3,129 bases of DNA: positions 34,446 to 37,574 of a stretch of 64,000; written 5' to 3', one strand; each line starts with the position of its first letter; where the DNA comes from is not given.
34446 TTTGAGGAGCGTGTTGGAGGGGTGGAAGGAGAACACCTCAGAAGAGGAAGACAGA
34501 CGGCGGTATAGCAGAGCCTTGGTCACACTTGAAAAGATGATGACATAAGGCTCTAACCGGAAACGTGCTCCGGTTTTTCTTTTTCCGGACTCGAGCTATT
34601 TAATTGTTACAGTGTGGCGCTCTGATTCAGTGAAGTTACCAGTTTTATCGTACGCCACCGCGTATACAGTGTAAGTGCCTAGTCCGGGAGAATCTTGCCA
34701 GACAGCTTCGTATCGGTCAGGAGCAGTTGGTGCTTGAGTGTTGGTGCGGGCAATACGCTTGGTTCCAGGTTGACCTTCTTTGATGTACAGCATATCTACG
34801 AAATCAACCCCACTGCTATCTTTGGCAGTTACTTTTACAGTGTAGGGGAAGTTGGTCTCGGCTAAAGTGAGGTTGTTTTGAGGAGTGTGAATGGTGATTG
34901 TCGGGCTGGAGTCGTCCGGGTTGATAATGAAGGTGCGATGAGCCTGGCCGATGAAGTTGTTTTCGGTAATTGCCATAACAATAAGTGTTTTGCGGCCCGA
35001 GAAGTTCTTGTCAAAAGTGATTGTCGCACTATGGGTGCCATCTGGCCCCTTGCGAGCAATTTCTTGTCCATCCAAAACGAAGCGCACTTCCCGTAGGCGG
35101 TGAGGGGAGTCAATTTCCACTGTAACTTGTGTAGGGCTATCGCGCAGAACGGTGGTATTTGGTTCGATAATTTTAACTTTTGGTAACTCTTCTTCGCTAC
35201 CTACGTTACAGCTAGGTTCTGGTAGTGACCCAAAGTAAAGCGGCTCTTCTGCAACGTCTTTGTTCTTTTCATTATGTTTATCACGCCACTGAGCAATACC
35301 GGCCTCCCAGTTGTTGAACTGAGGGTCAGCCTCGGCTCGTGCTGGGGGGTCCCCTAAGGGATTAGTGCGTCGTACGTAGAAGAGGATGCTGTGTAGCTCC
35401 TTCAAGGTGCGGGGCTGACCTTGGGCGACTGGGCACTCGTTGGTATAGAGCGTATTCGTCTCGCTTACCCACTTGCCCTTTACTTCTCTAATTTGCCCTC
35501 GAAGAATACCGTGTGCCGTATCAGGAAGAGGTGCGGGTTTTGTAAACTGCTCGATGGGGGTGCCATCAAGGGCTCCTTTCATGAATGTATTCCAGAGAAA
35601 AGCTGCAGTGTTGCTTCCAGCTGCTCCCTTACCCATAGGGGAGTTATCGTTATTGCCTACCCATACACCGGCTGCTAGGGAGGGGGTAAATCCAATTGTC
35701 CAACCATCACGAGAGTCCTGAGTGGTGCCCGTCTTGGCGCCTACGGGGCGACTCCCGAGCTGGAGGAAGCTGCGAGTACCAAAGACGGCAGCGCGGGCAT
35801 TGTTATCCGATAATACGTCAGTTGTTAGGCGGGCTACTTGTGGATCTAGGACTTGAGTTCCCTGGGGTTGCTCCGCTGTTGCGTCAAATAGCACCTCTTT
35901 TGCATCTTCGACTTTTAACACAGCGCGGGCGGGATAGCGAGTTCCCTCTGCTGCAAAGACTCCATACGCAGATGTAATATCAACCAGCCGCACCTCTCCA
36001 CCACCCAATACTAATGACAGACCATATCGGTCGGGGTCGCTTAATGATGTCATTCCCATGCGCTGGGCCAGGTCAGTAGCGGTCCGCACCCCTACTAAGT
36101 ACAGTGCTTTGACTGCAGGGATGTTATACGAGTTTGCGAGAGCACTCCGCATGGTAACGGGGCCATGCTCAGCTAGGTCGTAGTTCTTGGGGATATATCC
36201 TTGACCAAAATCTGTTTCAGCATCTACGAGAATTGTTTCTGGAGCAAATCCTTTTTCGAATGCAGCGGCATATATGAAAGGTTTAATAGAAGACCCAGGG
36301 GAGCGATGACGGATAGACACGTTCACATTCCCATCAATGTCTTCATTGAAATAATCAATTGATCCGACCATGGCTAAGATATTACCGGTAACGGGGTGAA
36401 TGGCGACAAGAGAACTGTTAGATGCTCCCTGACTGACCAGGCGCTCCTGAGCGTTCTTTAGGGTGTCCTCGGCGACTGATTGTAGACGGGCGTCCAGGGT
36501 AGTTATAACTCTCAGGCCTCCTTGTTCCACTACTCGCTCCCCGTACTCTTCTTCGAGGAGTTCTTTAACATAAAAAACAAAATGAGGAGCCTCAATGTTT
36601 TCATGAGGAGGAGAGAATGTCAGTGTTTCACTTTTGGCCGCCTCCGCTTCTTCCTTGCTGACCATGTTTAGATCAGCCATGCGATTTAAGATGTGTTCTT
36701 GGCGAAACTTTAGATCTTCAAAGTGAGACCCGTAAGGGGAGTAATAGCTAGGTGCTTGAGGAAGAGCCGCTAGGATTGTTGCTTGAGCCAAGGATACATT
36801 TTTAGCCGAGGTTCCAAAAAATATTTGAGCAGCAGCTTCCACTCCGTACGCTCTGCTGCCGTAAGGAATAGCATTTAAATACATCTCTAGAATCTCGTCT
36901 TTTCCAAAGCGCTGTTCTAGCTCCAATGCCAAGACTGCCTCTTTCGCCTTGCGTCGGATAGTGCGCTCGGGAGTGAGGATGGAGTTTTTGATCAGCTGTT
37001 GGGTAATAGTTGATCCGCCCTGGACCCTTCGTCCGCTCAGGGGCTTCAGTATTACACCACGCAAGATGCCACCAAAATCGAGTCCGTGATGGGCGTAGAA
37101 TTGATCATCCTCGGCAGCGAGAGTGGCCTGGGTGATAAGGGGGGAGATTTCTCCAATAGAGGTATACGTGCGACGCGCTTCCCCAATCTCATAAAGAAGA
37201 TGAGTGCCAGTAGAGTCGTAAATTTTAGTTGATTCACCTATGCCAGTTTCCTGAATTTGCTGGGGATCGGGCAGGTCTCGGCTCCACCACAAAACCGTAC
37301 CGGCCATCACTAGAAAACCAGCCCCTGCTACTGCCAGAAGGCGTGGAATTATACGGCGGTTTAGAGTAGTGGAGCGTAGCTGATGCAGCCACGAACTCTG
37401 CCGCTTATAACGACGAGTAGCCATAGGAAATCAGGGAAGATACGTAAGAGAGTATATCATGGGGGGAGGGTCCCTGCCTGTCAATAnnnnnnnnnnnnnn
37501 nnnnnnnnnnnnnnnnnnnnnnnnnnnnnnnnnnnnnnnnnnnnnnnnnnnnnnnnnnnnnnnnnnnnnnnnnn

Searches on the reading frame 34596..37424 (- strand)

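Call 22: search_protein_families(library=pfam, proteins=[window:34596-37424:-], max_evalue=0.0001)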
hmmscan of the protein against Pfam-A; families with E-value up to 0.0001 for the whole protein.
window:34596-37424:- (942 aa): 3 families
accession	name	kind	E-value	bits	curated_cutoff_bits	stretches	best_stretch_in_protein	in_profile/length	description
PF00912.28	Transgly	-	1.2e-58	197.9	27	1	76-249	4-177/178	Transglycosylase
PF00905.27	Transpeptidase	-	6.5e-20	72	22.1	1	339-602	3-286/299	Penicillin binding protein transpeptidase domain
PF17957.7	Big_7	-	2.7e-09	38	24.1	0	841-920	1-68/70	Bacterial Ig domain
